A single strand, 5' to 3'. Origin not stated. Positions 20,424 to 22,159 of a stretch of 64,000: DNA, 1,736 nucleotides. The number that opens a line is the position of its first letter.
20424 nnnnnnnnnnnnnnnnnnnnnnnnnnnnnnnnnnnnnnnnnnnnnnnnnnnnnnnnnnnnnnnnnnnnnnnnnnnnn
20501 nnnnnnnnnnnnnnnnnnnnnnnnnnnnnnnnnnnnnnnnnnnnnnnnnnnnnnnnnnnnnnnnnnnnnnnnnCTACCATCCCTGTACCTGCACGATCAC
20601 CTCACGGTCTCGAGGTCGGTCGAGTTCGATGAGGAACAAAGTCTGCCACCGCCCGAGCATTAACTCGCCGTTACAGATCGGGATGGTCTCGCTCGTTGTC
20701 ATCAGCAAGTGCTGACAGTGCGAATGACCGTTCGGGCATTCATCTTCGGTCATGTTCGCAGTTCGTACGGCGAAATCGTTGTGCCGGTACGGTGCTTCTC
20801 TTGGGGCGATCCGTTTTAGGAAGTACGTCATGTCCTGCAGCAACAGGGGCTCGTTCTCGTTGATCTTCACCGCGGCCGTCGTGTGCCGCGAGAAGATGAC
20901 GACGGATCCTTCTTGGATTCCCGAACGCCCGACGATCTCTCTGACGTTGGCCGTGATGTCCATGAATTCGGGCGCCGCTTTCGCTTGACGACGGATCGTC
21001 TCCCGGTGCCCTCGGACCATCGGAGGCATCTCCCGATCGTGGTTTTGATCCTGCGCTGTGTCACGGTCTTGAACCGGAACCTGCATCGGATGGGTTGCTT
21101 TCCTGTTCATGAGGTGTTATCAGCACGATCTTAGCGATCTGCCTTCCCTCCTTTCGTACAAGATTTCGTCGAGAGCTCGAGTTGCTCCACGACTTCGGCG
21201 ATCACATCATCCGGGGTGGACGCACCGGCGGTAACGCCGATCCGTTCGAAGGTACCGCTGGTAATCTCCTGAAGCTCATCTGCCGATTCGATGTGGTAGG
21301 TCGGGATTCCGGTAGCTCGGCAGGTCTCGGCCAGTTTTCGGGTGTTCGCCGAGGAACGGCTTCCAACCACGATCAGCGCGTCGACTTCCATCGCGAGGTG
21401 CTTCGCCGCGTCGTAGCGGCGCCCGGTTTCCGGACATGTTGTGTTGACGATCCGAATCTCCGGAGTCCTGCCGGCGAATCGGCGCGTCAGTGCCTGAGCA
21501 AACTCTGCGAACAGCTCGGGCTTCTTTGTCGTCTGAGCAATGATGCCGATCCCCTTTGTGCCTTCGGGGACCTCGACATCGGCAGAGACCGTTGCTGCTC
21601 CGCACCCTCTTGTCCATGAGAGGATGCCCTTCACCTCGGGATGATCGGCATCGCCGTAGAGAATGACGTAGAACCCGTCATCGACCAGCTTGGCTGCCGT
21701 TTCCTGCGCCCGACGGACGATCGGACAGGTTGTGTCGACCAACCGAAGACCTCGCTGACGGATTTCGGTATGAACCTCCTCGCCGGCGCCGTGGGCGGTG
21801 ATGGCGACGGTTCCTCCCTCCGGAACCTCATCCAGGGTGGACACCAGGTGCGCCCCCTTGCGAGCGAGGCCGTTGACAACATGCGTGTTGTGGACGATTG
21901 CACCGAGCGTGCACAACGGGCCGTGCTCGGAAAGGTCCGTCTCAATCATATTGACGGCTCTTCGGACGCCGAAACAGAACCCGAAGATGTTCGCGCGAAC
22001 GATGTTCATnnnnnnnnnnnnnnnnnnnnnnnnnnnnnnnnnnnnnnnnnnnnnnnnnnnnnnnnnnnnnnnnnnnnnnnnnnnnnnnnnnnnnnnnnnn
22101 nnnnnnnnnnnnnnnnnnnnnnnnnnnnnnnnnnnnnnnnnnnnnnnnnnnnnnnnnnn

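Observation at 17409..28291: Eleven-gene hopanoid/isoprenoid supercluster headed by a response regulator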

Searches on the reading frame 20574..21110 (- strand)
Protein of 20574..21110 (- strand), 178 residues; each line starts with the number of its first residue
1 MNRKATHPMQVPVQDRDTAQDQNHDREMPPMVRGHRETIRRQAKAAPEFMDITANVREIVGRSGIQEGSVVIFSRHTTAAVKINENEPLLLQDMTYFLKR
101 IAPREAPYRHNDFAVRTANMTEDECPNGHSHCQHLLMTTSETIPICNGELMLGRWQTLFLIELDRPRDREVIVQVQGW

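Call 5: search_protein_families(library=ncbifam, proteins=[window:20574-21110:-], max_evalue=0.00001)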
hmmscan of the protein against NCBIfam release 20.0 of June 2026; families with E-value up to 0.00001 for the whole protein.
window:20574-21110:- (178 aa): 1 family
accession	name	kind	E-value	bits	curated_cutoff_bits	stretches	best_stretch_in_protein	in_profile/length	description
TIGR00149.1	TIGR00149_YjbQ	hypoth_equivalog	1.6e-31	108.8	67.75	1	44-177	8-131/132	secondary thiamine-phosphate synthase enzyme YjbQ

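Call 6: search_protein_families(library=pfam, proteins=[window:20574-21110:-], max_evalue=0.001)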
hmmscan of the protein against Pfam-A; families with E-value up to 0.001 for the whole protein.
window:20574-21110:- (178 aa): 1 family
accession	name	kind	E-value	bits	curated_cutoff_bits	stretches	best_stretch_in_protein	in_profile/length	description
PF01894.22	UPF0047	-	4.3e-37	127.3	27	1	51-175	1-117/117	Uncharacterised protein family UPF0047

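Call 36: search_solved_structures(query=window:20574-21020:-, max_evalue=0.001, show_alignments=2)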
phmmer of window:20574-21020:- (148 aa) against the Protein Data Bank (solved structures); distinct sequences matched with E-value up to 0.001: 9.
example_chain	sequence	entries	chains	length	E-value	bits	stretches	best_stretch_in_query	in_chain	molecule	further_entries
1xbf_A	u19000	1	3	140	1.2e-20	77.2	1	17-145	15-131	Clostridium acetobutylicum Q97KL0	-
1vmh_A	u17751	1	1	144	1.3e-20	77.1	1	17-145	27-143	Uncharacterized conserved protein YjbQ/UPF0047 family, ortholog yugU B.subtilis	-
2p6h_A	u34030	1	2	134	1.6e-19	73.6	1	18-142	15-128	Hypothetical protein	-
1vph_A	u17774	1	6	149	1.3e-17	67.4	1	18-147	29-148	hypothetical protein SSO2532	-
1ve0_A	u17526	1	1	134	2.6e-17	66.4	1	17-147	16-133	hypothetical protein (ST2072)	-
2p6c_A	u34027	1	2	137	1.9e-16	63.6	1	12-147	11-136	aq_2013 protein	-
1vmj_A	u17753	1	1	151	2.1e-15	60.2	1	4-147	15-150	hypothetical protein TM0723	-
1vmf_A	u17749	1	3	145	4.5e-12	49.4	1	5-143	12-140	hypothetical protein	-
2cu5_A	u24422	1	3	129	3.2e-11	46.6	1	19-144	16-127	Conserved Hypothetical Protein TT1486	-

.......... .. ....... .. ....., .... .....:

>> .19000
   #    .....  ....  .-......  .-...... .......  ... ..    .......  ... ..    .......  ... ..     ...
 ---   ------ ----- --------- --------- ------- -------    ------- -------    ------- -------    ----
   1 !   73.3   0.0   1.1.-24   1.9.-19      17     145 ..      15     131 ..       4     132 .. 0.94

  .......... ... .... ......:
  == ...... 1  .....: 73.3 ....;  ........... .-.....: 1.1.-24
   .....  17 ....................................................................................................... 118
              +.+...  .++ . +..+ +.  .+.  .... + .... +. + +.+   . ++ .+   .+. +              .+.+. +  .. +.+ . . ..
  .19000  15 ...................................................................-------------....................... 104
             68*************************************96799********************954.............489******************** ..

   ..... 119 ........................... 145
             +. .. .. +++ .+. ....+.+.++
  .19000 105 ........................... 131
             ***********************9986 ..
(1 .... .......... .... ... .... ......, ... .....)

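Call 39: find_related_loci(query=A1, collection=metagenome_contigs, flank=10000)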
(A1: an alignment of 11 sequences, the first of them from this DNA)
Query A1 (148 aa) in metagenome_contigs; peptide patterns used: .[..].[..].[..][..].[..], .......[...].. (x = any residue, [..] = any of these).
600 stretches matched a pattern (row limit reached: there are more); 586 encode a relative of the query (tblastn E <= 1e-3); the best 80 are kept; 80 distinct loci.
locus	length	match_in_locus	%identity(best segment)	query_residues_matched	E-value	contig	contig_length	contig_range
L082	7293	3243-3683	73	2-148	2e-75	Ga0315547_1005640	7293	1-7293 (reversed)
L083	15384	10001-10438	73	2-147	6e-75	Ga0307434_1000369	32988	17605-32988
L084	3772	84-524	71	2-148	7e-74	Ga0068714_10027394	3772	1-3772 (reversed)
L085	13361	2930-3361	71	5-148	7e-73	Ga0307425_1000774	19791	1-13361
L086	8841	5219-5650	72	5-148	5e-72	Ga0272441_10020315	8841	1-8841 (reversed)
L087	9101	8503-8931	71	6-148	3e-71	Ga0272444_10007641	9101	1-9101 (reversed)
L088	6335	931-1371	66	2-148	4e-71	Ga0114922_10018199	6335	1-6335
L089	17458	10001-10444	69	1-148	4e-71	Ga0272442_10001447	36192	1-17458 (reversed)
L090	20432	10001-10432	66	5-148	7e-71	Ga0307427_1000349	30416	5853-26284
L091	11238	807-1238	71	5-148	1e-70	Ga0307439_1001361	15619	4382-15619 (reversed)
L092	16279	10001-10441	69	2-148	1e-70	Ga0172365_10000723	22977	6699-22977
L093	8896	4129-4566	67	3-148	3e-70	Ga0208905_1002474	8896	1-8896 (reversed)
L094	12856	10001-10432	70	5-148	2e-70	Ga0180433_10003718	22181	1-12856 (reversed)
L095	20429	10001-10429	71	6-148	4e-70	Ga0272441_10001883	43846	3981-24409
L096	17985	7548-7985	67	3-148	3e-70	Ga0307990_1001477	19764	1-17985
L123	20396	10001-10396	67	16-147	5e-60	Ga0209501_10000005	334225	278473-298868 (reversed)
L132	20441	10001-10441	57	1-147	1e-59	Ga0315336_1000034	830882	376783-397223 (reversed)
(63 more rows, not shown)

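Call 46: search_protein_families(library=pfam, proteins=[L123:5799-7211:+, L123:7331-8566:+, L123:8767-9819:+, L123:10470-10967:+, L123:11903-12844:+, L132:6032-7063:-, L132:7939-9006:+, L132:9006-9860:+, L132:10667-11701:+, L132:11785-12477:+], max_evalue=0.0001)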
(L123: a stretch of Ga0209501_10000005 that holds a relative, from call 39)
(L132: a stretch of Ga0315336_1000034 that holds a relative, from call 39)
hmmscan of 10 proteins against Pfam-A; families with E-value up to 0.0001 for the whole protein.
L123:5799-7211:+ (470 aa): 3 families
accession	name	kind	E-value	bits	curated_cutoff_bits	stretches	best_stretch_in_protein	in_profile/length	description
PF03129.25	HGTP_anticodon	-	8.7e-22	77.5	21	1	376-467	1-94/94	Anticodon binding domain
PF00587.30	tRNA-synt_2b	-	4.6e-11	43.6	29.3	1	167-347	8-175/179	tRNA synthetase class II core domain (G, H, P, S and T)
PF23455.1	DUF7129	-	6.9e-05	23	30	0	117-146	9-37/45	Domain of unknown function (DUF7129)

L123:7331-8566:+ (411 aa): 2 families
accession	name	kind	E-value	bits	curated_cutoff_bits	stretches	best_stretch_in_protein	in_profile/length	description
PF00149.33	Metallophos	-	3.7e-16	60.5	21.5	1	1-232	1-190/191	Calcineurin-like phosphoesterase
PF12850.12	Metallophos_2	-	1.1e-05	26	27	0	1-103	1-70/154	Calcineurin-like phosphoesterase superfamily domain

L123:8767-9819:+ (350 aa): 1 family
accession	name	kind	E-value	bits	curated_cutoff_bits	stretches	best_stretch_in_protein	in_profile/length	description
PF00348.22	polyprenyl_synt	-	1.3e-60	205.2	27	1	53-298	8-248/251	Polyprenyl synthetase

L123:10470-10967:+ (165 aa): 2 families
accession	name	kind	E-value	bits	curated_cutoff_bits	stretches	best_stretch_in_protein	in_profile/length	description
PF10604.15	Polyketide_cyc2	-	1.1e-12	48.9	27.4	1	1-158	1-142/142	Polyketide cyclase / dehydrase and lipid transport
PF08327.17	AHSA1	-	1.1e-06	29.4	22.1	1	13-114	3-94/125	Activator of Hsp90 ATPase homolog 1-like protein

L123:11903-12844:+ (313 aa): 2 families
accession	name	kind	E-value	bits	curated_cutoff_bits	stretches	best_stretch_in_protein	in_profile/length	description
PF00005.33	ABC_tran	-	8.5e-28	98.1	25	1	32-174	1-137/137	ABC transporter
PF13304.12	AAA_21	-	8.6e-10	39.6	27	0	129-204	221-298/304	AAA domain, putative AbiEii toxin, Type IV TA system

L132:6032-7063:- (343 aa): 2 families
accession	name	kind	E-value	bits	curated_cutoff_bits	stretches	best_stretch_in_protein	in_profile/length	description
PF01556.23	DnaJ_C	-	1.5e-34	119.7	26.6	1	124-292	1-152/152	DnaJ C terminal domain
PF00226.36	DnaJ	-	2e-25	89.1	27.8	1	4-66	1-63/63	DnaJ domain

L132:7939-9006:+ (355 aa): 1 family
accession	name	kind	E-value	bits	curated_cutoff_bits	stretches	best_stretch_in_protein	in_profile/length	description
PF00348.22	polyprenyl_synt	-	3.6e-56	190.6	27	1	66-304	14-249/251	Polyprenyl synthetase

L132:9006-9860:+ (284 aa): 1 family
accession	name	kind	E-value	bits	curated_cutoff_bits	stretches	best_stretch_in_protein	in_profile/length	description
PF01048.26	PNP_UDP_1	-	8.8e-18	65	25.1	1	50-213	42-196/233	Phosphorylase superfamily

L132:10667-11701:+ (344 aa): 3 families
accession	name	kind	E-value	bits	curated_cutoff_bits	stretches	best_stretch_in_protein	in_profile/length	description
PF17805.7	AsnC_trans_reg2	-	3.2e-54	181.4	27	2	249-334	1-86/86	AsnC-like ligand binding domain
PF22451.2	NirdL-like_HTH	-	9.5e-27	92.8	27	2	10-56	1-47/47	Siroheme decarboxylase NirDL-like HTH domain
PF13404.12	HTH_AsnC-type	-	2.1e-06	27.9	27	0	9-49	4-41/42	AsnC-type helix-turn-helix domain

L132:11785-12477:+ (230 aa): 2 families
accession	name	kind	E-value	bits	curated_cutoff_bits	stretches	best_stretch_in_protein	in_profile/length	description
PF13241.12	NAD_binding_7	-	2e-26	93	22.1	1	19-131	1-104/104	Putative NAD(P)-binding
PF14824.11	Sirohm_synth_M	-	1.9e-07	30.8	25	1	136-161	2-27/28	Sirohaem biosynthesis protein central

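Call 62: find_homologous_proteins(query=window:20574-21110:-, max_evalue=1e-10)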
Query window:20574-21110:- (178 aa): 3329 proteins with E <= 1e-10 among 3342 candidates; the best 120 are listed.
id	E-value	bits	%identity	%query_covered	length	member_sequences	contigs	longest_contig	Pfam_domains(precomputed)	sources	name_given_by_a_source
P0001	1.3e-106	372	92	100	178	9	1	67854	PF01894.23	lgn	-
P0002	3.9e-97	341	85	100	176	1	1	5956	PF01894.23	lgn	-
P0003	2.9e-93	328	83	100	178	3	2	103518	PF01894.23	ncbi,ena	-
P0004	1.6e-87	310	80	100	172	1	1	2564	PF01894.23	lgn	-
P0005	5.2e-83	295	78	96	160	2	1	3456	PF01894.23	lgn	-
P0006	1.8e-72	261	76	84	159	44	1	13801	PF01894.23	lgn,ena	-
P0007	8.3e-71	255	71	85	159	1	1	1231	PF01894.23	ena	-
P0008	2.6e-70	254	74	83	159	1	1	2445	PF01894.23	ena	-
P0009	9.0e-70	252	73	83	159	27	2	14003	PF01894.23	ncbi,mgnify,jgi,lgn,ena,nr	ncbi:TPA: secondary thiamine-phosphate synthase enzyme [Candidatus Acetothermia bacterium]|mgnify:CR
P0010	4.7e-69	250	72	83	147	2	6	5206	PF01894.23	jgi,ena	-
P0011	4.8e-69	250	73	82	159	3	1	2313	PF01894.23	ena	-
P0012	1.3e-68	248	73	82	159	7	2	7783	PF01894.23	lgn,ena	-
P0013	3.4e-68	247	71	83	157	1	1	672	PF01894.23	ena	-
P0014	4.3e-68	247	71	87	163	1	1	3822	PF01894.23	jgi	-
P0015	4.5e-68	246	71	83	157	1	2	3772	PF01894.23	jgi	-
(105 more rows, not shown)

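Call 75: predict_structure(alignment_id=A3)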
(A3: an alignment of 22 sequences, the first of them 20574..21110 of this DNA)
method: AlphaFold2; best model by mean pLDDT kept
length: 178 residues; sequences in the alignment: 22
mean_pLDDT: 69.8   pTM: 0.63
mean pLDDT of the five models: 69.8, 66.1, 60.3, 60.0, 59.8
residues with pLDDT >= 90: 60; 70-90: 36; 50-70: 27; < 50: 55
segments of 3 or more residues with pLDDT < 50: 1-28, 106-122, 126-134
pLDDT, mean of each block of 10 residues (from residue 1): 37 33 40 89 89 96 96 85 69 68 47 40 49 59 94 89 87 95
secondary structure, 60 per line:
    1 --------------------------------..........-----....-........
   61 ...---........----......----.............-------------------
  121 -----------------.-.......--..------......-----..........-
elements in order: E33-42 E48-51 H53-63 E67-74 E79-84 H89-101 E140-146 E157-162 E168-177

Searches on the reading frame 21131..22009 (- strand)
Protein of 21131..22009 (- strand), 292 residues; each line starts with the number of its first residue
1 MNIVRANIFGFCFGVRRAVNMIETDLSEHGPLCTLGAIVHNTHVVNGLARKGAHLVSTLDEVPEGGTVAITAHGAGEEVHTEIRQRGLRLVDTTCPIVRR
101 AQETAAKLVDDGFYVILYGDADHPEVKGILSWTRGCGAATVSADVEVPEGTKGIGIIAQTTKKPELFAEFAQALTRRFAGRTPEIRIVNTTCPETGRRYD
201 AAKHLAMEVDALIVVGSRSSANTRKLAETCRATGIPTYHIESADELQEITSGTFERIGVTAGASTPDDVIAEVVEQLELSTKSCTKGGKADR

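Call 5: search_protein_families(library=ncbifam, proteins=[window:21131-22009:-], max_evalue=0.00001)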
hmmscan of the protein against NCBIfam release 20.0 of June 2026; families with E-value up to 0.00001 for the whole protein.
window:21131-22009:- (292 aa): 8 families
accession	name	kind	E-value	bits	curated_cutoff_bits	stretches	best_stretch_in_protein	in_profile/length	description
NF000907.0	PRK00087.1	equivalog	3.9e-86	289.7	624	1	1-281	1-279/671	bifunctional 4-hydroxy-3-methylbut-2-enyl diphosphate reductase/30S ribosomal protein S1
TIGR00216.1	ispH_lytB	equivalog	2.9e-75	253.1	187.85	1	2-278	1-280/282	4-hydroxy-3-methylbut-2-enyl diphosphate reductase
NF002187.0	PRK01045.1-1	equivalog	1.6e-64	217.7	276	1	1-280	1-278/282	4-hydroxy-3-methylbut-2-enyl diphosphate reductase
NF009024.0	PRK12360.1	equivalog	6.2e-64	216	387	1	1-278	1-279/281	4-hydroxy-3-methylbut-2-enyl diphosphate reductase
NF002188.0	PRK01045.1-2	equivalog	8.8e-56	189.2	420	1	1-280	1-284/315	4-hydroxy-3-methylbut-2-enyl diphosphate reductase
NF002190.0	PRK01045.1-4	subfamily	4.5e-52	176.9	389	1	2-279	8-291/321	4-hydroxy-3-methylbut-2-enyl diphosphate reductase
NF002189.0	PRK01045.1-3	equivalog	9.8e-48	162.7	444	1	3-278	16-294/326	4-hydroxy-3-methylbut-2-enyl diphosphate reductase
NF009911.0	PRK13371.1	equivalog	5.9e-36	124.4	440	2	3-178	57-235/405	4-hydroxy-3-methylbut-2-enyl diphosphate reductase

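Call 6: search_protein_families(library=pfam, proteins=[window:21131-22009:-], max_evalue=0.001)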
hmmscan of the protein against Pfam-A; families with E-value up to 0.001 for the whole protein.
window:21131-22009:- (292 aa): 1 family
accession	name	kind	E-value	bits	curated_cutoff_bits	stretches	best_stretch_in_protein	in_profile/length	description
PF02401.23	LYTB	-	6.7e-80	268.6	24.5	1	3-278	1-267/267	LytB protein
